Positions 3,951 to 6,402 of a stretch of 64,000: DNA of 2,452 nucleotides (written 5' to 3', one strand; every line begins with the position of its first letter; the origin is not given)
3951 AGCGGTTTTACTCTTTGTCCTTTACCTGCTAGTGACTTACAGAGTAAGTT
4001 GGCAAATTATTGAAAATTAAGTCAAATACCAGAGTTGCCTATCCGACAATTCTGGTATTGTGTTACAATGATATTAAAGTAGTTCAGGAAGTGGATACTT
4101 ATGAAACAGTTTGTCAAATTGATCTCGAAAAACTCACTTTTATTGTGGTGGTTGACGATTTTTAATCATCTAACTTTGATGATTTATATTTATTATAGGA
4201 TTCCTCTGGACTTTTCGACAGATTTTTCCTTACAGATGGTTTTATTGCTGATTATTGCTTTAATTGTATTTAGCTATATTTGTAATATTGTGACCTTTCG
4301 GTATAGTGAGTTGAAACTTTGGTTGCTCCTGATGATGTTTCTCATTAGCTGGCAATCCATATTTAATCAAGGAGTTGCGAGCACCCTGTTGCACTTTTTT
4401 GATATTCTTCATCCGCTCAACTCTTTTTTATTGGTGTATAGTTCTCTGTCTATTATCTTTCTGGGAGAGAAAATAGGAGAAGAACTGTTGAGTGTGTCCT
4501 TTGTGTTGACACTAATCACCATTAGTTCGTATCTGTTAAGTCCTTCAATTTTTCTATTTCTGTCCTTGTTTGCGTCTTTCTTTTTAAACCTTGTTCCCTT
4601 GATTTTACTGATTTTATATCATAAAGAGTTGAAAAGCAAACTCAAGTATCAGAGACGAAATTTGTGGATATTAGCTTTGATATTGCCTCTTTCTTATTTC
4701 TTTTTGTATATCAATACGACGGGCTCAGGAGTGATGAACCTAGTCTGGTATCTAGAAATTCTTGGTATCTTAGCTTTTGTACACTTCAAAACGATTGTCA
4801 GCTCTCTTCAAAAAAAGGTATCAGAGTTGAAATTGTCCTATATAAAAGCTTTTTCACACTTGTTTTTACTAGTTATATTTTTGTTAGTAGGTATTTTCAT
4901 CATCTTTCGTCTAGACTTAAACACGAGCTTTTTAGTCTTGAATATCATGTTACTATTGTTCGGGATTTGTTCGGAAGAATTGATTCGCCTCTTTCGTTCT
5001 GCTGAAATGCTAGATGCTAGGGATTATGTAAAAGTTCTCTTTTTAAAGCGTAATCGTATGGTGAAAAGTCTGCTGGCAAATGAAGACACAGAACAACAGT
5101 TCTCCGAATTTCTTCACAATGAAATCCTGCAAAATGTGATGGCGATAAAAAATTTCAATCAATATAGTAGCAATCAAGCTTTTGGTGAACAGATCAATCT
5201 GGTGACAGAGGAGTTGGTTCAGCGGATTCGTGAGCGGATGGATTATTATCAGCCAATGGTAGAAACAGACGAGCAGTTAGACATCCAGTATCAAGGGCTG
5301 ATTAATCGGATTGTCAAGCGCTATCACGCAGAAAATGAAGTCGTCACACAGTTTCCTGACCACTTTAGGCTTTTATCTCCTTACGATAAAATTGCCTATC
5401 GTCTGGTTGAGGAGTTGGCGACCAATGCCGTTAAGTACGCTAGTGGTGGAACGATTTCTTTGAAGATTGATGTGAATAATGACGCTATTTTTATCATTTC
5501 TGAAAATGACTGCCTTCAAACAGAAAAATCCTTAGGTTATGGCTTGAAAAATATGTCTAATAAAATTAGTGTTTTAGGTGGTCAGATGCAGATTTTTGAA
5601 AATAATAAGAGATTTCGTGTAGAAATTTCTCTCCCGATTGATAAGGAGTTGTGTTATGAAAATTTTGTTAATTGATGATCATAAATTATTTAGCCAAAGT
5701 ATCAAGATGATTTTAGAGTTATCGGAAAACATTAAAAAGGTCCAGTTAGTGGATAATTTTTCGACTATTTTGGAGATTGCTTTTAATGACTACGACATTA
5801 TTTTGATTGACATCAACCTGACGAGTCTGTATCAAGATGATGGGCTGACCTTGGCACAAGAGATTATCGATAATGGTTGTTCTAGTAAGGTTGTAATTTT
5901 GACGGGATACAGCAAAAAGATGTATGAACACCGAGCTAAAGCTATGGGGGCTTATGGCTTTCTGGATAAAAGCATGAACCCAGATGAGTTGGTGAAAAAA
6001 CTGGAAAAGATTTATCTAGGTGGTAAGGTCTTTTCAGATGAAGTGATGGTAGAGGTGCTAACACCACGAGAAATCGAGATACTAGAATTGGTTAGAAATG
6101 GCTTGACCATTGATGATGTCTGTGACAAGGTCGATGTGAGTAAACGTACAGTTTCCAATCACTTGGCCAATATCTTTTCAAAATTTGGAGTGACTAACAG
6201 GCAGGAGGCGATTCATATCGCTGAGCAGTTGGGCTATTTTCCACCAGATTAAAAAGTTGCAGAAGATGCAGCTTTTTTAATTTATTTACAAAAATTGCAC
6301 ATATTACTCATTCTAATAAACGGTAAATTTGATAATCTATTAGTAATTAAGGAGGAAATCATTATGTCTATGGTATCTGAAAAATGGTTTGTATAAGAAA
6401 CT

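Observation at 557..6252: Tandem paralogous Cys/Trp-rich precursor-like peptides beside a BceAB-type transporter and an atypical two-component system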

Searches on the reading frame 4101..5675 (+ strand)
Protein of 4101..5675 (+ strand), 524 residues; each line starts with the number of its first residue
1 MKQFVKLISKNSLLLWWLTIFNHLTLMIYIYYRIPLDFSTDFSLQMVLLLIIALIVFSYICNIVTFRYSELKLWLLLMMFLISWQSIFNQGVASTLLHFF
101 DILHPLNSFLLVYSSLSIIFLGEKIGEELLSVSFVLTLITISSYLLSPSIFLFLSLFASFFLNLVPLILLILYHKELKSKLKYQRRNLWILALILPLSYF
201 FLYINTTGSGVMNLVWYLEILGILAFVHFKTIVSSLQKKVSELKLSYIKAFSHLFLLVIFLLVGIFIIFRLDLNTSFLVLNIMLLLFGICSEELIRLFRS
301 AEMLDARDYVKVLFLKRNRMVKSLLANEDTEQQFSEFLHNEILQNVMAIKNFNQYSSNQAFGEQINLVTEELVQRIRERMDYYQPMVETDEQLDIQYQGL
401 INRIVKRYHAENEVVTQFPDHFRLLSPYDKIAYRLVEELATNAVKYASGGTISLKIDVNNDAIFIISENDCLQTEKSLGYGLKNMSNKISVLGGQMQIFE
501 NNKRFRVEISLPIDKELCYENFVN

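Call 3: search_protein_families(library=ncbifam, proteins=[window:4101-5675:+], max_evalue=1)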
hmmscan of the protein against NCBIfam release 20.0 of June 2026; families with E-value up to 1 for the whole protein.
window:4101-5675:+ (524 aa): 4 families
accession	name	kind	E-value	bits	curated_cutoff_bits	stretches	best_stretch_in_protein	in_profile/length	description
NF008649.0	PRK11644.1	equivalog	2e-11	43.4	408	1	304-512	273-495/499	signal transduction histidine-protein kinase/phosphatase UhpB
NF052443.1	SensHisKinMctS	equivalog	0.00025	19.5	700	1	370-513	296-448/457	two-component system sensor histidine kinase MctS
NF052531.1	Strep_LiaS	equivalog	0.00079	18.8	450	1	430-513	239-327/328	envelope stress sensor histidine kinase LiaS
NF010077.0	PRK13559.1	subfamily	0.0023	16.9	361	1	343-515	181-361/364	hypothetical protein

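Call 4: search_protein_families(library=pfam, proteins=[window:4101-5675:+], max_evalue=1)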
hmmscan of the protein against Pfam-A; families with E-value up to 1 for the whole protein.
window:4101-5675:+ (524 aa): 2 families
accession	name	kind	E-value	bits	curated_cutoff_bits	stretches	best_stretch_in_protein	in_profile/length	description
PF02518.31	HATPase_c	-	0.00063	20.6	26.4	1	432-512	6-108/111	Histidine kinase-, DNA gyrase B-, and HSP90-like ATPase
PF14501.12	HATPase_c_5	-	0.48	10.8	22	1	453-512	31-102/102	GHKL domain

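Call 22: find_related_loci(query=A2, collection=genome_contigs, flank=10000)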
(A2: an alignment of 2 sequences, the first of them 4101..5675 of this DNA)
Query A2 (524 aa) in genome_contigs; peptide patterns used: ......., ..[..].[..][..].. (x = any residue, [..] = any of these).
172 stretches matched a pattern; 129 encode a relative of the query (tblastn E <= 1e-3); the best 80 are kept; 80 distinct loci.
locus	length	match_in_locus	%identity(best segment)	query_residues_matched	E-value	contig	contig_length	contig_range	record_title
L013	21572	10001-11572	97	1-524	0e+0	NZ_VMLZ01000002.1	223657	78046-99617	Streptococcus sp. 1453 1453_S31_L001_R1_001_(paired)_contig_2, whole genome shotgun sequence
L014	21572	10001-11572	97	1-524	0e+0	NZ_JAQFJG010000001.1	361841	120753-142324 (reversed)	Streptococcus sp. SPS1 NODE_1_length_361841_cov_187.953507, whole genome shotgun sequence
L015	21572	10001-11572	97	1-524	0e+0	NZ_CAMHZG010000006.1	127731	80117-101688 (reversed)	Streptococcus mitis isolate Streptococcus mitis NODE_6_length_127731_cov_99.491641, whole genome shotgun sequence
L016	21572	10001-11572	97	1-524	0e+0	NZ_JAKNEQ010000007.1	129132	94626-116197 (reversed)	Streptococcus mitis strain DFI.2.96 NNOOAJHE_7, whole genome shotgun sequence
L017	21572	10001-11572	97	1-524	0e+0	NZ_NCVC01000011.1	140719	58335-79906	Streptococcus mitis strain RH_8961_10 s_mitis_RH_8961_10_ID_11, whole genome shotgun sequence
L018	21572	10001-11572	97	1-524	0e+0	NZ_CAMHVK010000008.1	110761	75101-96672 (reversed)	Streptococcus mitis isolate Streptococcus mitis NODE_8_length_110761_cov_99.239583, whole genome shotgun sequence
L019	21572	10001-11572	97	1-524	0e+0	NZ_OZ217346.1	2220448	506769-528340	Streptococcus mitis isolate S. mitis D22 chromosome 1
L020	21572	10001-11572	97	1-524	0e+0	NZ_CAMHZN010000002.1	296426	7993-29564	Streptococcus mitis isolate Streptococcus mitis NODE_2_length_296426_cov_142.345805, whole genome shotgun sequence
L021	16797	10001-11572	97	1-524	0e+0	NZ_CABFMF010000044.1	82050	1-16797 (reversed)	Uncultured Streptococcus sp., whole genome shotgun sequence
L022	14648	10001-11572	97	1-524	0e+0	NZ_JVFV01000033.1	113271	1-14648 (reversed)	Streptococcus pseudopneumoniae strain 469_SPSE 356_113271_1943167_310_,...,2+, whole genome shotgun sequence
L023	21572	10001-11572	97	1-524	0e+0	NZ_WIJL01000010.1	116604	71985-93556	Streptococcus mitis strain SM15 NODE_10_length_116604_cov_16.980606, whole genome shotgun sequence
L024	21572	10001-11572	97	1-524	0e+0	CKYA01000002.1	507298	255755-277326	Streptococcus pneumoniae genome assembly 6823_7#22, scaffold ERS021524SCcontig000002, whole genome shotgun sequence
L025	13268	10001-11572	97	1-524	0e+0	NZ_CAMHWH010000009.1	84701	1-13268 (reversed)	Streptococcus mitis isolate Streptococcus mitis NODE_9_length_84701_cov_84.664351, whole genome shotgun sequence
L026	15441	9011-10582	97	1-524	0e+0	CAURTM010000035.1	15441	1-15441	MAG TPA_asm: uncultured Streptococcus sp. isolate ERR9969185_bin.30_MetaWRAP_v1.3_MAG genome assembly, contig: ERZ216159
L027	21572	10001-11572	97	1-524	0e+0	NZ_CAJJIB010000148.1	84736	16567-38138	Streptococcus mitis isolate Streptococcus mitis, whole genome shotgun sequence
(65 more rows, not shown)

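Call 37: find_encoding_contigs(protein=window:4101-5675:+, flank=10000, max_places=10)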
Protein window:4101-5675:+ (524 aa): 23 contigs read that carry it; 10 places shown.
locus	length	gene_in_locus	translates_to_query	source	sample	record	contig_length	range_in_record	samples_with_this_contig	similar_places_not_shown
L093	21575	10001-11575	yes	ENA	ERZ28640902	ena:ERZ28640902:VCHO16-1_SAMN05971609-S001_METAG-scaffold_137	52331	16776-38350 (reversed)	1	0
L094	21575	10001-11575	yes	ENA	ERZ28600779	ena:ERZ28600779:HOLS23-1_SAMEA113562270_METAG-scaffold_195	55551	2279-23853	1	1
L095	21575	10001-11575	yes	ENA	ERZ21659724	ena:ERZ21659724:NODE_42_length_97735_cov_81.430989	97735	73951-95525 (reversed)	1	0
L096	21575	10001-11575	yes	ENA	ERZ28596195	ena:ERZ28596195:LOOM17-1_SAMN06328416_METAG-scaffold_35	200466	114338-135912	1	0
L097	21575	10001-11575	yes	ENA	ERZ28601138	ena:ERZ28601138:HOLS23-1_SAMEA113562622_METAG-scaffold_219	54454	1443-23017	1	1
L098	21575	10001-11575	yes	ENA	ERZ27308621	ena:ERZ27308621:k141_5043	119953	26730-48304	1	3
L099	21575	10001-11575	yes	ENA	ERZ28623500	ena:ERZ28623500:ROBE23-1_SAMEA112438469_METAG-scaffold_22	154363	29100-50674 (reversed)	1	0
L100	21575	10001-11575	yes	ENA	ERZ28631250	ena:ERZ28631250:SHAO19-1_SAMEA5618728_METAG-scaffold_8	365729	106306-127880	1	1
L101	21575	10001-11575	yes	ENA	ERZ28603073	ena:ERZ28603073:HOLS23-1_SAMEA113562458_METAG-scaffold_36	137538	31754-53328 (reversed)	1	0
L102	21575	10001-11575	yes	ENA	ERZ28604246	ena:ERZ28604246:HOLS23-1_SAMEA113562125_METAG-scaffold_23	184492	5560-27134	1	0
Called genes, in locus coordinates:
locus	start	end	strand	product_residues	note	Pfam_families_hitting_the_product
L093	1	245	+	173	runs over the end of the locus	PF11188:DUF2975 (weak)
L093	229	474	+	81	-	PF13744:HTH_37 (weak), PF12844:HTH_19 (weak), PF01381:HTH_3 (weak), PF13443:HTH_26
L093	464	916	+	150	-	-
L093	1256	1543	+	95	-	-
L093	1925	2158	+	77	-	-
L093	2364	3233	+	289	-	PF01381:HTH_3, PF12844:HTH_19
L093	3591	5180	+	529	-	PF00664:ABC_membrane, PF00005:ABC_tran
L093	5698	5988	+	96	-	PF19387:DUF5962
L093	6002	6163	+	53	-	-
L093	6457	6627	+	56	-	-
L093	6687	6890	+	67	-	-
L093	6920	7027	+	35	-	-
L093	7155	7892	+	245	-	PF00005:ABC_tran, PF02463:SMC_N, PF13304:AAA_21 (faint)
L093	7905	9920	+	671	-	PF02687:FtsX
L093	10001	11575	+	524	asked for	-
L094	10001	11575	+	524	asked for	-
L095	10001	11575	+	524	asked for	-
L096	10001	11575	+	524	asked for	-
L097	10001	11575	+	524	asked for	-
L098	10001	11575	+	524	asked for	-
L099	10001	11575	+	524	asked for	-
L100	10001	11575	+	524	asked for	-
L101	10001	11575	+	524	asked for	-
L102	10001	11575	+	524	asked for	-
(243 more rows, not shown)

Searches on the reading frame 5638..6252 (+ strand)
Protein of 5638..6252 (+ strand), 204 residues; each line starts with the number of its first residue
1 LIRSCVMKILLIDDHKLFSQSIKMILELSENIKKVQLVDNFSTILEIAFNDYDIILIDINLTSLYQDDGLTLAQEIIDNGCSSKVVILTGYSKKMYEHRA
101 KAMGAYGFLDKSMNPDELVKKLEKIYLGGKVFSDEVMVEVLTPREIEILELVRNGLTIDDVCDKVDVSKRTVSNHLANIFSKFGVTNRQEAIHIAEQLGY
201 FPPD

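Call 3: search_protein_families(library=ncbifam, proteins=[window:5638-6252:+], max_evalue=1)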
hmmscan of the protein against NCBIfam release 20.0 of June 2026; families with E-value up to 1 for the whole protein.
window:5638-6252:+ (204 aa): 85 families (the best 25 are shown)
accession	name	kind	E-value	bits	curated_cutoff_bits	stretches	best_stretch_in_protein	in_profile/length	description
NF047785.1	respo_reg_MadR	equivalog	2e-24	86.1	300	1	7-199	1-207/209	MadR family response regulator transcription factor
NF052445.1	RespRegMctR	equivalog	1.6e-22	79.9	300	1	7-194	2-198/205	two-component system response regulator MctR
NF007935.0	PRK10651.1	equivalog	3.5e-22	78.7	250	2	7-136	7-134/216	two-component system response regulator NarL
NF007403.0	PRK09935.1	equivalog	2.7e-20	72.9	271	1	9-196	6-205/210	fimbria biosynthesis transcriptional regulator FimZ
NF007018.1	PRK09483.1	equivalog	3.5e-20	72.6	280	1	7-198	2-206/217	UvrY/SirA/GacA family response regulator transcription factor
NF011896.0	PRK15369.1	equivalog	1.3e-18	67.4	242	1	6-199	3-208/211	two component system response regulator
NF007708.0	PRK10403.1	equivalog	2e-18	66.6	343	1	5-191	5-204/215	nitrate/nitrite response regulator protein NarP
NF041830.1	RR_TF_ErdR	exception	2.2e-16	60.2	390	1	8-199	3-209/213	response regulator transcription factor ErdR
NF052366.1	photon_PedR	equivalog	5.5e-15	55.3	120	1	141-199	3-61/74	photosynthetic electron transport-dependent transcriptional regulator PedR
NF040749.1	tetrathio_RR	equivalog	5.8e-14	52.2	290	1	9-194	2-187/191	tetrathionate respiration response regulator TtrR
NF007685.0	PRK10360.1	equivalog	7.1e-13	48.8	258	1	7-191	2-188/196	response regulator transcription factor UhpA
TIGR03020.2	EpsA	equivalog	1.1e-12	48.1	170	1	133-195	183-245/247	XrtB/PEP-CTERM-associated transcriptional regulator EpsA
NF007419.0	PRK09958.1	equivalog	7.6e-12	45.2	251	1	7-190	1-193/204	acid-sensing system DNA-binding response regulator EvgA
NF006900.1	PRK09390.1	equivalog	2.2e-11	43.7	255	1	8-195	6-197/203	response regulator FixJ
NF007505.1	PRK10100.1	equivalog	4.3e-11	42.9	250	2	140-196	144-200/204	biofilm master transcriptional regulator CsgD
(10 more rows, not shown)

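Call 4: search_protein_families(library=pfam, proteins=[window:5638-6252:+], max_evalue=1)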
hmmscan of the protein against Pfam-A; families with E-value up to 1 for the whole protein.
window:5638-6252:+ (204 aa): 22 families
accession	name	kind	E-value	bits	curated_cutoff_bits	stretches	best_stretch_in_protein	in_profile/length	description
PF00072.30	Response_reg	-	1.2e-19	71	30.2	1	9-122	1-110/111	Response regulator receiver domain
PF00196.25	GerE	-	3.2e-17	62.3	23.5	1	140-195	2-57/57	Bacterial regulatory proteins, luxR family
PF13384.12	HTH_23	-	1.2e-05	25.4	24.6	1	146-176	8-38/50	Homeodomain-like domain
PF08281.18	Sigma70_r4_2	-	0.00019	21.4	25.7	1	137-177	7-48/54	Sigma-70, region 4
PF00356.27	LacI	-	0.00042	20.5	27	1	157-202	1-45/46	Bacterial regulatory proteins, lacI family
PF24657.1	DUF7646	-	0.00046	20.5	27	1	153-191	28-66/85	Domain of unknown function (DUF7646)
PF14493.12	HTH_40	-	0.00097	19.8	27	1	149-182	6-39/89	Helix-turn-helix domain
PF04967.18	HTH_10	-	0.0031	17.7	23.1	1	157-182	25-50/53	HTH DNA binding domain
PF04545.22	Sigma70_r4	-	0.0046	16.9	24.1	1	139-181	3-46/50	Sigma-70, region 4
PF08279.18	HTH_11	-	0.0068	16.7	25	1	146-179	3-39/55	HTH domain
PF01022.26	HTH_5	-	0.0074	16.6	22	1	146-177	5-37/47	Bacterial regulatory protein, arsR family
PF13542.12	HTH_Tnp_ISL3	-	0.0084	16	27.4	1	147-174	19-45/51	Helix-turn-helix domain of transposase family ISL3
PF13463.12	HTH_27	-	0.02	15.6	22.2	1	141-179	1-42/68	Winged helix DNA-binding domain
PF02796.21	HTH_7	-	0.028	15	23.8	1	147-172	13-38/45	Helix-turn-helix domain of resolvase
PF12840.13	HTH_20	-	0.034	14.6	27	1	147-177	8-40/51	Helix-turn-helix domain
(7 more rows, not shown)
